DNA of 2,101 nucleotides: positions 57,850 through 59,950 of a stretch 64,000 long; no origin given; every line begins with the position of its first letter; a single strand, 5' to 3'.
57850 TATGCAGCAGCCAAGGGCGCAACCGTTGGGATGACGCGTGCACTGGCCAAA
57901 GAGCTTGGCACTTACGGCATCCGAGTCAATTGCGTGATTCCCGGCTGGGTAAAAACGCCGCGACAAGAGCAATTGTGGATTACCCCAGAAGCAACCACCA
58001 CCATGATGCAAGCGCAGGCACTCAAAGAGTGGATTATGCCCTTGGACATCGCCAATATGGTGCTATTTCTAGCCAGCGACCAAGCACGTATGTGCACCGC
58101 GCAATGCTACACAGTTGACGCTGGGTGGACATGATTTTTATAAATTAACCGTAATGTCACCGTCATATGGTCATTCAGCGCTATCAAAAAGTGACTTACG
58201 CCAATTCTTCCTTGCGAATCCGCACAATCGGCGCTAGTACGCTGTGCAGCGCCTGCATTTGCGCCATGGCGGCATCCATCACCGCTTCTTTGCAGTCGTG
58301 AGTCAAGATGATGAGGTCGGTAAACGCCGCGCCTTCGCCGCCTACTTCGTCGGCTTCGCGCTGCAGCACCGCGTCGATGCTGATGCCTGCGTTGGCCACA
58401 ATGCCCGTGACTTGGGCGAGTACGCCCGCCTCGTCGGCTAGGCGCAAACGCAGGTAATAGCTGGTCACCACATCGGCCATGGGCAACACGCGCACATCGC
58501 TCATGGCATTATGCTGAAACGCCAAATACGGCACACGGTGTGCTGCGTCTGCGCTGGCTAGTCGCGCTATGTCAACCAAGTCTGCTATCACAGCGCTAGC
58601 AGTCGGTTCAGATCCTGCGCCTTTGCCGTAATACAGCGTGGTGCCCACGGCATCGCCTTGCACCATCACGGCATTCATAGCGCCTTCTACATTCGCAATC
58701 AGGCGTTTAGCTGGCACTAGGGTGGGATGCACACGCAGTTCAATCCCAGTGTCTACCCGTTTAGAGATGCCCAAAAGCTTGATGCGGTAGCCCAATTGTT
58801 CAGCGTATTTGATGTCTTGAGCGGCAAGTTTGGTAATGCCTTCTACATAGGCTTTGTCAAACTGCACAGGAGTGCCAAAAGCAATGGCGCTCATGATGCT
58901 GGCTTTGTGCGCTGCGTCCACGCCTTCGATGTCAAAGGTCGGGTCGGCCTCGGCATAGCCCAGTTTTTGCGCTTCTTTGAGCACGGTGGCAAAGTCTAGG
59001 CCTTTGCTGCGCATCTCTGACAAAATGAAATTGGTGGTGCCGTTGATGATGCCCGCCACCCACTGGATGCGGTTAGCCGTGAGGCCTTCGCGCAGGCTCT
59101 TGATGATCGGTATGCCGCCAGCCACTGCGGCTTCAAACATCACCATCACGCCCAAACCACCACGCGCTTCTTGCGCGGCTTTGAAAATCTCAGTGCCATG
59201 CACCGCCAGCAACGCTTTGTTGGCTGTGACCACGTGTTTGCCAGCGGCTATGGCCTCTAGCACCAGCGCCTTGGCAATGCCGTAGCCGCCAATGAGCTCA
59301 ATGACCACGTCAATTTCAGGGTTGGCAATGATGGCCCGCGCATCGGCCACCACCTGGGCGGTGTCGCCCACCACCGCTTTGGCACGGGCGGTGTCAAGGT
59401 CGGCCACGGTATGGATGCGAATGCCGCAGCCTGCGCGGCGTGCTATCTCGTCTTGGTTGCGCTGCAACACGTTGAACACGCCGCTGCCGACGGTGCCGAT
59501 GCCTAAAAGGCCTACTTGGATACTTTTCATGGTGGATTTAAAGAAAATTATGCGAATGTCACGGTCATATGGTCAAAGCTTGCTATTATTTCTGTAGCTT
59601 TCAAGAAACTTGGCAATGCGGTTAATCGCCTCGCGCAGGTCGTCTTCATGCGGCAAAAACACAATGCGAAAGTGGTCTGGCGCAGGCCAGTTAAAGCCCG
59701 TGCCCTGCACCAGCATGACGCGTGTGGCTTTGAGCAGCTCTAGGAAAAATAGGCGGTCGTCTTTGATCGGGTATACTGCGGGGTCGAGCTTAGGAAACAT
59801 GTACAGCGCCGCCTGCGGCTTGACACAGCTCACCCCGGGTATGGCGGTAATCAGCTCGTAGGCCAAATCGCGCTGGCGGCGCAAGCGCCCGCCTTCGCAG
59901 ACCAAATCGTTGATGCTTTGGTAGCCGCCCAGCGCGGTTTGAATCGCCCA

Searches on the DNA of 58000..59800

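Call 64: search_rna_families(source=window, start=58000, end=59800, threshold=evalue, max_evalue=10)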
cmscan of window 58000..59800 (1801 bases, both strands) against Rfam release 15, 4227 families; matches with E-value up to 10: 3.
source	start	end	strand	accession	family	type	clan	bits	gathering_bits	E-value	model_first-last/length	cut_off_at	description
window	58815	58879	+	RF01740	gyrA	Cis-reg;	-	24.4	45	0.0033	1-88/88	no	gyrA RNA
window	59332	59406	-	RF00603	SNORD23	Gene; snRNA; snoRNA; CD-box;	-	15.4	64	6.2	1-110/110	no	Small nucleolar RNA SNORD23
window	58715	58763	+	RF04218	HCV_5BSL1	Cis-reg;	-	14.3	44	9.6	1-47/47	no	Hepatitis C virus stem-loop I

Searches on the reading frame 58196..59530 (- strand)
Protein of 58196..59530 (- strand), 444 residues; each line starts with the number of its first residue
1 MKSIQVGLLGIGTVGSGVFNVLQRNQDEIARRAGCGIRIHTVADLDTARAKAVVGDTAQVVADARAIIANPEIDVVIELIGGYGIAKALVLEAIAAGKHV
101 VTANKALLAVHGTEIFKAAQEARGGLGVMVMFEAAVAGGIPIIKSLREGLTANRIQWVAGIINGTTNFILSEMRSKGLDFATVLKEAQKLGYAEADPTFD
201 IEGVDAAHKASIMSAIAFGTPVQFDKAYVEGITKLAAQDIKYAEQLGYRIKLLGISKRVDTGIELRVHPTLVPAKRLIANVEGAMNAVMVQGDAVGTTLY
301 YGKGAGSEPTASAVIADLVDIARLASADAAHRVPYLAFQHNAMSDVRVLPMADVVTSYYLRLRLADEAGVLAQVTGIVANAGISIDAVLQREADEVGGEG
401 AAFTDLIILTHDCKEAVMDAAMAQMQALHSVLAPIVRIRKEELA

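Call 17: find_related_loci(query=window:58196-59530:-, collection=metagenome_contigs, flank=10000)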
Query window:58196-59530:- (444 aa) in metagenome_contigs; peptide patterns used: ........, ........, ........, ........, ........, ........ (x = any residue, [..] = any of these).
600 stretches matched a pattern (row limit reached: there are more); 518 encode a relative of the query (tblastn E <= 1e-3); the best 80 are kept; 80 distinct loci.
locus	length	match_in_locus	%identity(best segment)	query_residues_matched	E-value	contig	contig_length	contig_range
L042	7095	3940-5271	84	1-444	0e+0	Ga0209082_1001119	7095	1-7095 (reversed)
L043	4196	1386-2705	83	1-444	0e+0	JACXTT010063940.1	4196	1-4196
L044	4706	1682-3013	83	1-444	0e+0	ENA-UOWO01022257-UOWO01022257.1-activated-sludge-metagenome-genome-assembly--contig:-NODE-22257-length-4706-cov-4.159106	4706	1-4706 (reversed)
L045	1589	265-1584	83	1-444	0e+0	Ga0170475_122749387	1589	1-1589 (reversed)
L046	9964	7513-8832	82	1-444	0e+0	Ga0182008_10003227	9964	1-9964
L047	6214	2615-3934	84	1-444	0e+0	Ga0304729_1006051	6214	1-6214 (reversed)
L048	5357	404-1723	83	1-444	0e+0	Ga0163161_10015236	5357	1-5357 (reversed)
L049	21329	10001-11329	83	1-443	0e+0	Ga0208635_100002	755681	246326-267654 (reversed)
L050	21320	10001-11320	83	1-444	0e+0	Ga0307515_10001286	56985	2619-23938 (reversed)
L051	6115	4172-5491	83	1-444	0e+0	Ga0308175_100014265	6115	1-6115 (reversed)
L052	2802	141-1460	83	1-444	0e+0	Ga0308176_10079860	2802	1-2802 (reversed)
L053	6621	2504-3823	83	1-444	0e+0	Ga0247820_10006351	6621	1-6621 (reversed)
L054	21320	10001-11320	82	1-444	0e+0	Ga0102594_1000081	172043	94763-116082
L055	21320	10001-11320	82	1-444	0e+0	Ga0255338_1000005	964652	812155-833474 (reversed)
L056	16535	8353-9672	83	1-444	0e+0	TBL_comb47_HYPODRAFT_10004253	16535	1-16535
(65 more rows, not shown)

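Call 20: find_homologous_proteins(query=window:58196-59530:-, max_evalue=1e-100)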
Query window:58196-59530:- (444 aa): 8000 proteins with E <= 1e-100 among 8000 candidates; the best 120 are listed.
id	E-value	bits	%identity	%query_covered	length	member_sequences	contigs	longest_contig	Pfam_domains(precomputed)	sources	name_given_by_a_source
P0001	3.4e-275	930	100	100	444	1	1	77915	PF01842.32,PF00742.25,PF03447.23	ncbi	-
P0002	1.8e-273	925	99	100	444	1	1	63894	PF22629.3,PF01842.32,PF00742.25,PF03447.23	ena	-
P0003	4.8e-263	890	96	100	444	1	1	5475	PF22629.3,PF01842.32,PF00742.25,PF03447.23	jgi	jgi:homoserine dehydrogenase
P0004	3.2e-262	888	95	100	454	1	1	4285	PF22629.3,PF01842.32,PF00742.25,PF03447.23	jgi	jgi:homoserine dehydrogenase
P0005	1.2e-259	879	95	100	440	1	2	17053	PF22629.3,PF01842.32,PF00742.25,PF03447.23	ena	-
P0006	3.7e-256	868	94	100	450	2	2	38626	PF22629.3,PF01842.32,PF00742.25,PF03447.23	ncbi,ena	-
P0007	7.6e-256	867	94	100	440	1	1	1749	PF22629.3,PF01842.32,PF00742.25,PF03447.23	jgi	jgi:homoserine dehydrogenase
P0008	2.8e-234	796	88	100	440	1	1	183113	PF01408.29,PF22629.3,PF01842.32,PF00742.25,PF03447.23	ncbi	-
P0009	1.0e-233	794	87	100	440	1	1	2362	PF01408.29,PF22629.3,PF01842.32,PF00742.25,PF03447.23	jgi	jgi:homoserine dehydrogenase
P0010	1.0e-233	794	87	100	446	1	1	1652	PF01408.29,PF22629.3,PF01842.32,PF00742.25,PF03447.23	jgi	jgi:homoserine dehydrogenase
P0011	1.6e-233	793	87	100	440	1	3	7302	PF01408.29,PF22629.3,PF01842.32,PF00742.25,PF03447.23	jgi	jgi:homoserine dehydrogenase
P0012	4.7e-233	792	87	100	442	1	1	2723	PF01408.29,PF22629.3,PF01842.32,PF00742.25,PF03447.23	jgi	jgi:homoserine dehydrogenase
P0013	6.5e-233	791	87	100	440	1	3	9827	PF22629.3,PF01842.32,PF00742.25,PF03447.23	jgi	jgi:homoserine dehydrogenase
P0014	7.5e-233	791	86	100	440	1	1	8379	PF01408.29,PF22629.3,PF01842.32,PF00742.25,PF03447.23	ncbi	-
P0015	8.5e-233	791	87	100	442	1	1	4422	PF22629.3,PF01842.32,PF00742.25,PF03447.23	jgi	jgi:homoserine dehydrogenase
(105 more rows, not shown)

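Call 21: find_encoding_contigs(protein=P0001, flank=10000, max_places=2)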
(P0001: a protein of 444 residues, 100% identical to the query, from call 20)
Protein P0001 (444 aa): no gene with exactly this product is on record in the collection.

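Call 22: find_encoding_contigs(protein=P0002, flank=10000, max_places=2)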
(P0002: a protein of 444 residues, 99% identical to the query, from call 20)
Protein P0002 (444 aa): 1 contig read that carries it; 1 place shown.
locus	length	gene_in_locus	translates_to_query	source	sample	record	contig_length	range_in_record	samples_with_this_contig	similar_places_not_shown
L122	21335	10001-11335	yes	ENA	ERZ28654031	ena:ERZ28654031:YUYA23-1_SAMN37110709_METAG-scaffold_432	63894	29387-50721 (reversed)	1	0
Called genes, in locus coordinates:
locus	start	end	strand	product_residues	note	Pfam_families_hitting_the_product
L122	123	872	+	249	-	PF01012:ETF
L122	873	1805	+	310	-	PF01012:ETF, PF00766:ETF_alpha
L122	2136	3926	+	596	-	PF02771:Acyl-CoA_dh_N, PF02770:Acyl-CoA_dh_M, PF00441:Acyl-CoA_dh_1, PF08028:Acyl-CoA_dh_2 (weak), PF22924:ACOX_C_alpha1 (weak), PF12806:Acyl-CoA_dh_C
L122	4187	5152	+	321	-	PF03060:NMO, PF01070:FMN_dh (weak)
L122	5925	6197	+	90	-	-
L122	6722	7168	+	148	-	-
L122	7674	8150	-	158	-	PF00578:AhpC-TSA, PF08534:Redoxin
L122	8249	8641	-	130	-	PF04430:DUF498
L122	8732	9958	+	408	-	PF00155:Aminotran_1_2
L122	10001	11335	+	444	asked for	PF03447:NAD_binding_3, PF00742:Homoserine_dh, PF01842:ACT, PF22629:ACT_AHAS_ss (faint)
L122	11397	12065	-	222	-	PF00106:adh_short, PF13561:adh_short_C2, PF23441:SDR (weak), PF08659:KR (weak)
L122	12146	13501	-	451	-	PF00206:Lyase_1, PF10397:ADSL_C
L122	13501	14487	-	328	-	PF03401:TctC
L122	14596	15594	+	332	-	PF00126:HTH_1, PF03466:LysR_substrate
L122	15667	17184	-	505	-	PF00005:ABC_tran (faint), PF02463:SMC_N (weak)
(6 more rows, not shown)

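Call 23: find_encoding_contigs(protein=P0006, flank=10000, max_places=2)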
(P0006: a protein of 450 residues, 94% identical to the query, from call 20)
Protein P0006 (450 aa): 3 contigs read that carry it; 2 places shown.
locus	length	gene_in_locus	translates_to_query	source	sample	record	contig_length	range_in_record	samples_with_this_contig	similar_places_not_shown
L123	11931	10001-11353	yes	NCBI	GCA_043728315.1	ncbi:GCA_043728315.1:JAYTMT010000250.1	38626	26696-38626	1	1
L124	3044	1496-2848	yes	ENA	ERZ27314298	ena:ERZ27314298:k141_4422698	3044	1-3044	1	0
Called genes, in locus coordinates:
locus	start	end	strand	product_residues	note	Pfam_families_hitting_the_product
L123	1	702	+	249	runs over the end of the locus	PF01012:ETF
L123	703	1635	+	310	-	PF01012:ETF, PF00766:ETF_alpha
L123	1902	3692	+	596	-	PF02771:Acyl-CoA_dh_N, PF02770:Acyl-CoA_dh_M, PF00441:Acyl-CoA_dh_1, PF08028:Acyl-CoA_dh_2 (weak), PF22924:ACOX_C_alpha1 (weak), PF12806:Acyl-CoA_dh_C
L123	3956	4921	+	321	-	PF03060:NMO, PF01070:FMN_dh (weak)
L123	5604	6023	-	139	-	PF02562:PhoH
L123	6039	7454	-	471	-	PF13638:PIN_4, PF02562:PhoH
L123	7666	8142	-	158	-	PF00578:AhpC-TSA, PF08534:Redoxin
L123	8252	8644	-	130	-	PF04430:DUF498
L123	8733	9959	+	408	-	PF00155:Aminotran_1_2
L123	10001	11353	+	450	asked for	PF03447:NAD_binding_3, PF00742:Homoserine_dh, PF01842:ACT, PF22629:ACT_AHAS_ss (faint)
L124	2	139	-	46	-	?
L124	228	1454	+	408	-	PF00155:Aminotran_1_2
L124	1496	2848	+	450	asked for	PF03447:NAD_binding_3, PF00742:Homoserine_dh, PF01842:ACT, PF22629:ACT_AHAS_ss (faint)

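Call 30: find_encoding_contigs(protein=P0008, flank=10000, max_places=1)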
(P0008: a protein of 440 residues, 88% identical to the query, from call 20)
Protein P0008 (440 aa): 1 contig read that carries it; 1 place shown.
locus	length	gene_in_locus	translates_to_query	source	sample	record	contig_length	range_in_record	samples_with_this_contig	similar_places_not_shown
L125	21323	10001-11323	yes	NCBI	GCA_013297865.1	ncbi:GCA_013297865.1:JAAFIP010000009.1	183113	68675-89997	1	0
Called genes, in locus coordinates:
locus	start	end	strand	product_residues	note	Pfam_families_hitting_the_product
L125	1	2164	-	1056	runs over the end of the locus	PF01565:FAD_binding_4, PF02913:FAD-oxidase_C, PF13183:Fer4_8, PF13534:Fer4_17 (weak), PF02754:CCG (faint)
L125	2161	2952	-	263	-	PF00392:GntR, PF07729:FCD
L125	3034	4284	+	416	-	PF00266:Aminotran_5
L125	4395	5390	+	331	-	PF03401:TctC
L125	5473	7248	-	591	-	PF13638:PIN_4, PF02562:PhoH, PF13604:AAA_30 (weak)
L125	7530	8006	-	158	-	PF00578:AhpC-TSA, PF08534:Redoxin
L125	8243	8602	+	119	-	-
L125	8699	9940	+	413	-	PF00155:Aminotran_1_2, PF01041:DegT_DnrJ_EryC1 (faint)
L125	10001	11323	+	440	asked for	PF01408:GFO_IDH_MocA (faint), PF03447:NAD_binding_3, PF00742:Homoserine_dh, PF01842:ACT, PF22629:ACT_AHAS_ss (weak)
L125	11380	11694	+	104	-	-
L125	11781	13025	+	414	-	PF02353:CMAS, PF13489:Methyltransf_23, PF08241:Methyltransf_11, PF08242:Methyltransf_12, PF13649:Methyltransf_25, PF13847:Methyltransf_31 (weak)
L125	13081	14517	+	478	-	PF14821:Thr_synth_N, PF00291:PALP, PF24857:THR4_C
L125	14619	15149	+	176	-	PF03205:MobB, PF03308:MeaB (faint)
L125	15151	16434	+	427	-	PF03453:MoeA_N, PF00994:MoCF_biosynth, PF03454:MoeA_C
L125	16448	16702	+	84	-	PF02597:ThiS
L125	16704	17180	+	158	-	PF02391:MoaE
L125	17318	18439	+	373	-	PF13458:Peripla_BP_6, PF01094:ANF_receptor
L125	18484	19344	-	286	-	PF02129:Peptidase_S15 (faint), PF20434:BD-FAE (faint), PF00561:Abhydrolase_1, PF12146:Hydrolase_4, PF07859:Abhydrolase_3 (weak), PF12697:Abhydrolase_6, PF00326:Peptidase_S9 (faint), PF12146:Hydrolase_4 (weak)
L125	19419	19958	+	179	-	PF08212:Lipocalin_2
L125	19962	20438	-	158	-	PF13302:Acetyltransf_3 (weak), PF00583:Acetyltransf_1, PF13673:Acetyltransf_10, PF13508:Acetyltransf_7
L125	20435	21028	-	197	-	PF02525:Flavodoxin_2, PF03358:FMN_red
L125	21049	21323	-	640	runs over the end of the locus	PF02518:HATPase_c (weak), PF13589:HATPase_c_3, PF01119:DNA_mis_repair, PF08676:MutL_C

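Call 31: find_encoding_contigs(protein=P0005, flank=10000, max_places=2)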
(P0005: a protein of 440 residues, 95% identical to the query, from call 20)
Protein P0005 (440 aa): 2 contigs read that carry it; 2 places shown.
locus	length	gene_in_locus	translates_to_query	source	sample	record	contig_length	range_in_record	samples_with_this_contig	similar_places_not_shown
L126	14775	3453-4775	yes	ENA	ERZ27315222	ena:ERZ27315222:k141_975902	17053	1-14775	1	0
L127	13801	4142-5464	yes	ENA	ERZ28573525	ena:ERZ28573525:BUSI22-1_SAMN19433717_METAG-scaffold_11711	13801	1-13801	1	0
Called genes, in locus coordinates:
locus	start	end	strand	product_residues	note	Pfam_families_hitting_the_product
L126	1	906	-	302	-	?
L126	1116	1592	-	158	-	PF00578:AhpC-TSA, PF08534:Redoxin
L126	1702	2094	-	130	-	PF04430:DUF498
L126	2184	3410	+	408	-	PF00155:Aminotran_1_2, PF01041:DegT_DnrJ_EryC1 (weak)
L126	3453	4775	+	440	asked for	PF03447:NAD_binding_3, PF00742:Homoserine_dh, PF01842:ACT, PF22629:ACT_AHAS_ss (weak)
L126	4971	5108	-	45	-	-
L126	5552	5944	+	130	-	PF03992:ABM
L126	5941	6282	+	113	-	PF07978:NIPSNAP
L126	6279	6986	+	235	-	PF12802:MarR_2 (weak), PF12840:HTH_20 (weak)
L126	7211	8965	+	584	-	PF00171:Aldedh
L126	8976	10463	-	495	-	PF00005:ABC_tran (faint), PF02463:SMC_N (faint)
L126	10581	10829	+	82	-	PF04014:MazE_antitoxin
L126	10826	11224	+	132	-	PF01850:PIN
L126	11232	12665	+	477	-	PF14821:Thr_synth_N, PF00291:PALP, PF24857:THR4_C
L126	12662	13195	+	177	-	PF03205:MobB, PF03308:MeaB (weak)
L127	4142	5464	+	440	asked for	PF03447:NAD_binding_3, PF00742:Homoserine_dh, PF01842:ACT, PF22629:ACT_AHAS_ss (weak)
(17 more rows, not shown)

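Call 67: list_cluster_members(proteins=[P0001, P0121, P0002])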
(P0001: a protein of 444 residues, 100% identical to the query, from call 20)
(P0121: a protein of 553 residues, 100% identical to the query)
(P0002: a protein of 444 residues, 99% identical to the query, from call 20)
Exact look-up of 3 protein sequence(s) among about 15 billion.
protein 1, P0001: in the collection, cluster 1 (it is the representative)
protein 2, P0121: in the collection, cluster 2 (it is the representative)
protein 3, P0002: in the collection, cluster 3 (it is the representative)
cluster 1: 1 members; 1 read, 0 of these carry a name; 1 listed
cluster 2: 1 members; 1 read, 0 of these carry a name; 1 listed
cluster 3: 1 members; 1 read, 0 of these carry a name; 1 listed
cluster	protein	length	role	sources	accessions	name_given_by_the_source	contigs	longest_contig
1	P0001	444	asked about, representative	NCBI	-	-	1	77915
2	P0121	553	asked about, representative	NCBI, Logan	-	-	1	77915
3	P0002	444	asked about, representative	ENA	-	-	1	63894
